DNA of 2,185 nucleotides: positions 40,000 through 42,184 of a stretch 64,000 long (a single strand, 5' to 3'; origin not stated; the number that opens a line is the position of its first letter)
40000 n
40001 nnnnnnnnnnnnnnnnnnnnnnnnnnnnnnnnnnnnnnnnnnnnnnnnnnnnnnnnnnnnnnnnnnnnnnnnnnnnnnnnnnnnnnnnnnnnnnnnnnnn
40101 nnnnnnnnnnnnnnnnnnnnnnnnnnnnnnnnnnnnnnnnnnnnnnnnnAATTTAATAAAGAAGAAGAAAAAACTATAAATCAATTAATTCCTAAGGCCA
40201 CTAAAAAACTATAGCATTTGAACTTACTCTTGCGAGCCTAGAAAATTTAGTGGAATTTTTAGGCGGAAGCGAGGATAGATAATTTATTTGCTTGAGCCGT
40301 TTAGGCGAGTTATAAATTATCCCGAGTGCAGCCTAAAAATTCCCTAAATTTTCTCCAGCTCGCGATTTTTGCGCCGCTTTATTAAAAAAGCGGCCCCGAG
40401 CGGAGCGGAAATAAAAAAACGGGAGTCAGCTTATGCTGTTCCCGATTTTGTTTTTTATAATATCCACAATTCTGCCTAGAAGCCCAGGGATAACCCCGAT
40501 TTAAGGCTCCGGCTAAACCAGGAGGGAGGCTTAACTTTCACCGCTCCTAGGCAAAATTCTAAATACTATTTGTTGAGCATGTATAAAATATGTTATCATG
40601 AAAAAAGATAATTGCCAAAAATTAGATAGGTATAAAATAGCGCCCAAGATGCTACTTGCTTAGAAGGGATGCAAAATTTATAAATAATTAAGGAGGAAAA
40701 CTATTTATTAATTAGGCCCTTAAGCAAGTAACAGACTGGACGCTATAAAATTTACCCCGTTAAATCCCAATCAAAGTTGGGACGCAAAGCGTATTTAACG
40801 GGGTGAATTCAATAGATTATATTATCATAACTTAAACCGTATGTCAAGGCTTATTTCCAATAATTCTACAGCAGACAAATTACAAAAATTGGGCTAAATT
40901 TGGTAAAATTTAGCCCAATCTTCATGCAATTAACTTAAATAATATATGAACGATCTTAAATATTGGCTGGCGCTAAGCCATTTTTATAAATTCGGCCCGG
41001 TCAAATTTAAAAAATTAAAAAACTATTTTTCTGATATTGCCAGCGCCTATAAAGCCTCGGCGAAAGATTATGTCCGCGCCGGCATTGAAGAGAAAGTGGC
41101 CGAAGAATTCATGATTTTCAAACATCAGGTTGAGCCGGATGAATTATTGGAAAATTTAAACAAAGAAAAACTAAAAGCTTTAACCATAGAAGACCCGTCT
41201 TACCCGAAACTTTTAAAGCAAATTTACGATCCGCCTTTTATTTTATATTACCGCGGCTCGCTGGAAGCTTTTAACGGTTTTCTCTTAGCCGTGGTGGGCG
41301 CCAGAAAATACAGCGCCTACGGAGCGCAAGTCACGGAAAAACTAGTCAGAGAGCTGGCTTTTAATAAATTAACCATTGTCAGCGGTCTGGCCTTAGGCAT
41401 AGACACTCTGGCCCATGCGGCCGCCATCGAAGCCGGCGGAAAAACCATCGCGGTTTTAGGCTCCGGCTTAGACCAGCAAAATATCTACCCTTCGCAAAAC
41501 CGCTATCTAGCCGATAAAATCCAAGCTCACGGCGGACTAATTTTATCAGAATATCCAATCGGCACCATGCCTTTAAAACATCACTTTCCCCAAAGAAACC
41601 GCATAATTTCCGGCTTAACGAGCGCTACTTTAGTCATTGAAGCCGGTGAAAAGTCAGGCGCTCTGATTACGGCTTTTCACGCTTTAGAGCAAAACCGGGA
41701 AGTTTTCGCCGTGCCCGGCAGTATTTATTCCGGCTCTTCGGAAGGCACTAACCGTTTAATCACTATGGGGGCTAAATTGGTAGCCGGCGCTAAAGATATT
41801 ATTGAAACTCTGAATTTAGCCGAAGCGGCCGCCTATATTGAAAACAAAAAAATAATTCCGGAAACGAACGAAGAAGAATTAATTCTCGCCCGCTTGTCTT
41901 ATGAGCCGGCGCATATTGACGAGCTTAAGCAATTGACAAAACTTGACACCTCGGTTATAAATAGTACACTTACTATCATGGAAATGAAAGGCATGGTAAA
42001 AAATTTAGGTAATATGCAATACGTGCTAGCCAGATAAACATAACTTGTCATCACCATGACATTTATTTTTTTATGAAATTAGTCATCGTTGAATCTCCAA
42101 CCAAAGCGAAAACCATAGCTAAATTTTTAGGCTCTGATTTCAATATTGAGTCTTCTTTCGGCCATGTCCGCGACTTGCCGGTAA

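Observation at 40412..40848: ORF-free unit of about 400 nt, bounded by a promoter and a terminator, on the minus strand between pth and dprA: a candidate structured ncRNA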

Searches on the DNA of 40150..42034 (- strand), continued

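Call 59: search_with_rna_model(model_id=R2, sources=[window, L002, L003, L004, L005, L006, L007, L008, L009, L010, L011, L012, L013, L014, L015, L016, L017, L018, L019, L020, L021, L022, L023, L024, L025, L026, L027, L028, L029, L030, L031, L032, L033, L034, L035, L036, L037, L038, L039, L040, L041, L042, L043, L044, L045, L046, L047, L048, L049, L050, L051, L052, L053, L054, L055, L056, L057, L058, L059, L060, L061, L062, L063, L064, L065, L066, L067, L068, L069, L070, L071, L072, L073, L074, L075, L076, L077, L078, L079, L080, L081], max_evalue=0.1)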
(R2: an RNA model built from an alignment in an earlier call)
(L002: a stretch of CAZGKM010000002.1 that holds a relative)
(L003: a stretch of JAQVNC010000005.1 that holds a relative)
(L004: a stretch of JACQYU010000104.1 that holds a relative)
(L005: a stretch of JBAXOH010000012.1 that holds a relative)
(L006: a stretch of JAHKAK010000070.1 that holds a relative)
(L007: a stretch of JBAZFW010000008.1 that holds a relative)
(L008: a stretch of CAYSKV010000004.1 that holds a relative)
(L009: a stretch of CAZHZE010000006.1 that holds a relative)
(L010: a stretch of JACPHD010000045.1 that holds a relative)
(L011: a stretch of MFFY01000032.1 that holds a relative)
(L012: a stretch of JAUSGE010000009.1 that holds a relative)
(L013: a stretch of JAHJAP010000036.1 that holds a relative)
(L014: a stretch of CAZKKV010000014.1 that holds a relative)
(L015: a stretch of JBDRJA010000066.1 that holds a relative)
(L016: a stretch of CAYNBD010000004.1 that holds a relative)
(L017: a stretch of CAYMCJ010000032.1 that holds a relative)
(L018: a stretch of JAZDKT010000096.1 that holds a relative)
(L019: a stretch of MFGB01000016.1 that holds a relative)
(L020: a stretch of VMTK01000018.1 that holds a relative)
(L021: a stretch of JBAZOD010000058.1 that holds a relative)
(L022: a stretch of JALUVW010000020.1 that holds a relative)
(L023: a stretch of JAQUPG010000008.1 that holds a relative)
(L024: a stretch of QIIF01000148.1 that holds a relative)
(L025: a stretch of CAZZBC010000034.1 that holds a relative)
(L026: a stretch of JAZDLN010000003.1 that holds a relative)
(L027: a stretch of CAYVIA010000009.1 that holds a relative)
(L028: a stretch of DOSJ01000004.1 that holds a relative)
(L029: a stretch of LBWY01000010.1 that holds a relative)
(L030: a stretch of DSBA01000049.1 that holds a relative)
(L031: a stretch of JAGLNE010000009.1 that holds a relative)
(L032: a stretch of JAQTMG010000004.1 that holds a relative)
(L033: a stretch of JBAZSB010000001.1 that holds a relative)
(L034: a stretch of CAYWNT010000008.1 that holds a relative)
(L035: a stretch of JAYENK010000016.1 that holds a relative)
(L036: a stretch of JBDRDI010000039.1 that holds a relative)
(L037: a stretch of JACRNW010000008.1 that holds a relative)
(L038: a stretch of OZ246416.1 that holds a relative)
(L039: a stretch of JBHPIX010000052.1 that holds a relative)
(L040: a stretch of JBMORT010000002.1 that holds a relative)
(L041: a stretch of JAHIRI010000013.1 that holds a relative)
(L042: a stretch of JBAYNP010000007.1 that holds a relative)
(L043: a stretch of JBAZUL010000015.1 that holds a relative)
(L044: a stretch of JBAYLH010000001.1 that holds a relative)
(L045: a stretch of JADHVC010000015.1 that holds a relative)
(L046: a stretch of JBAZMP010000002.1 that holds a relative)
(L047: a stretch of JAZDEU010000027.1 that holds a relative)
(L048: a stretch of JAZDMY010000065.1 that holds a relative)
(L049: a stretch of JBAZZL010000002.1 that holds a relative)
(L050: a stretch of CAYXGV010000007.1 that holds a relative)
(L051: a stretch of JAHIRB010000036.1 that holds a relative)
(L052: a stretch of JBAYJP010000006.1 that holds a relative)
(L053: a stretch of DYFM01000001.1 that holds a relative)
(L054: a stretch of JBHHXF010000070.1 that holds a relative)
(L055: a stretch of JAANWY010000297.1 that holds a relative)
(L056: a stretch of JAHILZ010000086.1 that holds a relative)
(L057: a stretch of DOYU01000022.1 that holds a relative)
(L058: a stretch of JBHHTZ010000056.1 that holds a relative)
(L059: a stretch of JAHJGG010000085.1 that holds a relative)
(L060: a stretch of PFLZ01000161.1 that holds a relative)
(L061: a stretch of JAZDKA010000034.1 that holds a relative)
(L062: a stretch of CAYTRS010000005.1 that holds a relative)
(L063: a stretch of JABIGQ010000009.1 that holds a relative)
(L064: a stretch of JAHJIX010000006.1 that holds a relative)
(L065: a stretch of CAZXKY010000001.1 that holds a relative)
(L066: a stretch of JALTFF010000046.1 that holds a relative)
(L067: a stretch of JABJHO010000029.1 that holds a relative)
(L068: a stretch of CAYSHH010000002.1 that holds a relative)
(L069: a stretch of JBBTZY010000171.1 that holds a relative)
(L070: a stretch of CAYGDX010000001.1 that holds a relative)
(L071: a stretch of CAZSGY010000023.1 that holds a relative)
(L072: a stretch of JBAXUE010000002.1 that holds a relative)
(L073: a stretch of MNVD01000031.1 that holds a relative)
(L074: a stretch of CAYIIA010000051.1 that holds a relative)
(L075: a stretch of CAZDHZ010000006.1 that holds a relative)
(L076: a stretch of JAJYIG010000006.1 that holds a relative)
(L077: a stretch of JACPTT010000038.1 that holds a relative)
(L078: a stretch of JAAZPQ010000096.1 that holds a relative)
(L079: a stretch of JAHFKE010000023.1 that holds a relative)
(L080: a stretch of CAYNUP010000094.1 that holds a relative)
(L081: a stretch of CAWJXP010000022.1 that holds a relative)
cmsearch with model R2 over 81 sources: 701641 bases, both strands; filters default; matches with E-value up to 0.1: 75.
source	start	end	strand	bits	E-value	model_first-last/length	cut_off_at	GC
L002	3757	3883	-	130.6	3.3e-27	1-128/128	no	0.31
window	40629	40755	-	129.8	5e-27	1-128/128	no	0.33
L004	542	667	-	127.3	2e-26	1-128/128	no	0.3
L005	3766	3892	-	127.2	2.1e-26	1-128/128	no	0.34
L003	3775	3901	-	126.4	3.3e-26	1-128/128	no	0.33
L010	3795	3921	-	123.6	1.5e-25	1-128/128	no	0.35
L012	3785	3912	-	121.5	4.6e-25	1-128/128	no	0.37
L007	3774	3901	-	119.3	1.5e-24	1-128/128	no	0.32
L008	3786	3913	-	118.2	2.9e-24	1-128/128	no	0.26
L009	3793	3920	-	115.7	1.1e-23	1-128/128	no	0.25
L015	3721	3849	-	111.1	1.4e-22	1-128/128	no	0.31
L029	3790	3916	-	105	3.9e-21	1-128/128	no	0.35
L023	3605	3733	-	102.6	1.4e-20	1-128/128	no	0.4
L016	3672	3799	-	101.2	2.9e-20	1-128/128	no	0.44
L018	1707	1834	-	100.8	3.6e-20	1-128/128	no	0.39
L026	3778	3907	-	96.9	3.1e-19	1-128/128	no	0.41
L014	3781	3906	-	96.7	3.5e-19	1-128/128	no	0.25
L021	3729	3856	-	94.6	1.1e-18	1-128/128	no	0.35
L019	3482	3611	-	94.2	1.3e-18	1-128/128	no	0.39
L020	3604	3747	-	94.2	1.4e-18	1-128/128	no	0.42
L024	1264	1391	-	93.5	2e-18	1-128/128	no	0.38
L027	3768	3897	-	88.8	2.6e-17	1-128/128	no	0.39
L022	1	122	-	84.3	3e-16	1-122/128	3'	0.42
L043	3732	3863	-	82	1e-15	1-128/128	no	0.52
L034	3777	3910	-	72.8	1.6e-13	1-128/128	no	0.34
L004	541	666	+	66.7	4.4e-12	1-128/128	no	0.31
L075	3814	3926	-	63.5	2.6e-11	1-128/128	no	0.27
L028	3721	3846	-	63.2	3e-11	1-128/128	no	0.27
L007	3773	3900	+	62.3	4.8e-11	1-128/128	no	0.33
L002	3756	3882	+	57.6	6.5e-10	1-128/128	no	0.31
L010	3794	3920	+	56.6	1.1e-09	1-128/128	no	0.35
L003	3774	3900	+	56.1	1.4e-09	1-128/128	no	0.34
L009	3792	3919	+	53.2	6.8e-09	1-128/128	no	0.26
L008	3785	3912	+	53.2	7e-09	1-128/128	no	0.27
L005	3765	3891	+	53.2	7.1e-09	1-128/128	no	0.34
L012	3784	3911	+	53.1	7.3e-09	1-128/128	no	0.37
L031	3056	3179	-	52.2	1.2e-08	1-128/128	no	0.42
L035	3774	3901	-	51.6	1.7e-08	1-128/128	no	0.38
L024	1263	1390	+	51.2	2.1e-08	1-128/128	no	0.37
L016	3671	3798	+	49.5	5.3e-08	1-128/128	no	0.43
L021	3728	3855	+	48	1.2e-07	1-128/128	no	0.35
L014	3780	3905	+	43.8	1.2e-06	1-128/128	no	0.25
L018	1706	1833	+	42.1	2.9e-06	1-128/128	no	0.39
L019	3331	3463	-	41.1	5e-06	1-128/128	no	0.42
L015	3720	3848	+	40.4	7.3e-06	1-128/128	no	0.31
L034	3776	3909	+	40.2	8.6e-06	1-128/128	no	0.35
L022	4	112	+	37.8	3.2e-05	11-119/128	no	0.39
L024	1039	1164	-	37.3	4e-05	1-128/128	no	0.38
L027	3542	3673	-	37.3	4e-05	1-128/128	no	0.48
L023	3604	3732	+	36.7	5.6e-05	1-128/128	no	0.39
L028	3720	3845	+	36.2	7.4e-05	1-128/128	no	0.27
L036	3678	3804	-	34.4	0.0002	1-128/128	no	0.41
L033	3736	3887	-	33.7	0.00029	1-128/128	no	0.48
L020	3603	3746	+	32.6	0.00052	1-128/128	no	0.42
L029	3789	3915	+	31.6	0.00089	1-128/128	no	0.35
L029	3591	3727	-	30.9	0.0014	1-128/128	no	0.33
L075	3643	3775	-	30.8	0.0014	1-128/128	no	0.37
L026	3628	3759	-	30.6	0.0015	1-128/128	no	0.48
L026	3777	3906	+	29.8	0.0024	1-128/128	no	0.41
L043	3731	3862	+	28.8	0.0043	1-128/128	no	0.52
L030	3500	3649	-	28.5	0.0049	1-128/128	no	0.41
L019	3481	3610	+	28.3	0.0056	1-128/128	no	0.39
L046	163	312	-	27.9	0.0069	1-128/128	no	0.39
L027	3767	3896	+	26.1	0.019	1-128/128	no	0.39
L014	3575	3701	-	25.6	0.024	1-128/128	no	0.38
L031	2878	3007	-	25.4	0.027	1-128/128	no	0.49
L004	357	486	-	25.1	0.032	1-128/128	no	0.43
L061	3741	3881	-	24.7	0.04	1-128/128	no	0.4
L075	3813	3925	+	24.4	0.047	1-128/128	no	0.28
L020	3375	3506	-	24.3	0.05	1-128/128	no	0.5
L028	3554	3687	-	23.7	0.069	1-128/128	no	0.4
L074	2580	2722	-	23.5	0.073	1-128/128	no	0.47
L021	3523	3656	-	23.2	0.088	1-128/128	no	0.37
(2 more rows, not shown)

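Call 68: search_rna_families(source=L038, start=3540, end=4000, threshold=evalue, max_evalue=5)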
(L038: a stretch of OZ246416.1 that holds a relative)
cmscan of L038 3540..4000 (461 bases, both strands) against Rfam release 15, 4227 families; matches with E-value up to 5: 8.
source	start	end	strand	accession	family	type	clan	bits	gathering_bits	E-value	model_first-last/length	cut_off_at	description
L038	3594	3657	-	RF01393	isrJ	Gene; sRNA;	-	22.5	37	0.06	1-75/75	no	isrJ Hfq binding RNA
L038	3596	3654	-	RF01844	SmY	Gene; snRNA; splicing;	-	21.9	39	0.014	1-80/80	no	SmY spliceosomal RNA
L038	3590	3669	-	RF00513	Trp_leader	Cis-reg; leader;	-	21.6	41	0.053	1-100/100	no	Tryptophan operon leader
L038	3595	3659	-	RF00198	SL1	Gene;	CL00020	16.4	75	2.1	1-103/103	no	SL1 RNA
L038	3560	3618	+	RF00372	sroH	Gene; sRNA;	-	15.7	80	0.15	104-161/161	no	sroH RNA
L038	3592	3707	-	RF02607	AbsR25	Gene; sRNA;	-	15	47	4.9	1-164/164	no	Acinetobacter sRNA 25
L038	3889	3926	+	RF04127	MIR8007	Gene; miRNA;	-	14.7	195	2.6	1-226/226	no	MIR8007 microRNA precursor family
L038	3579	3653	-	RF02621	BSnc120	Gene; sRNA;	-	14.7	114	3.1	1-88/88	no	Brucella sRNA 120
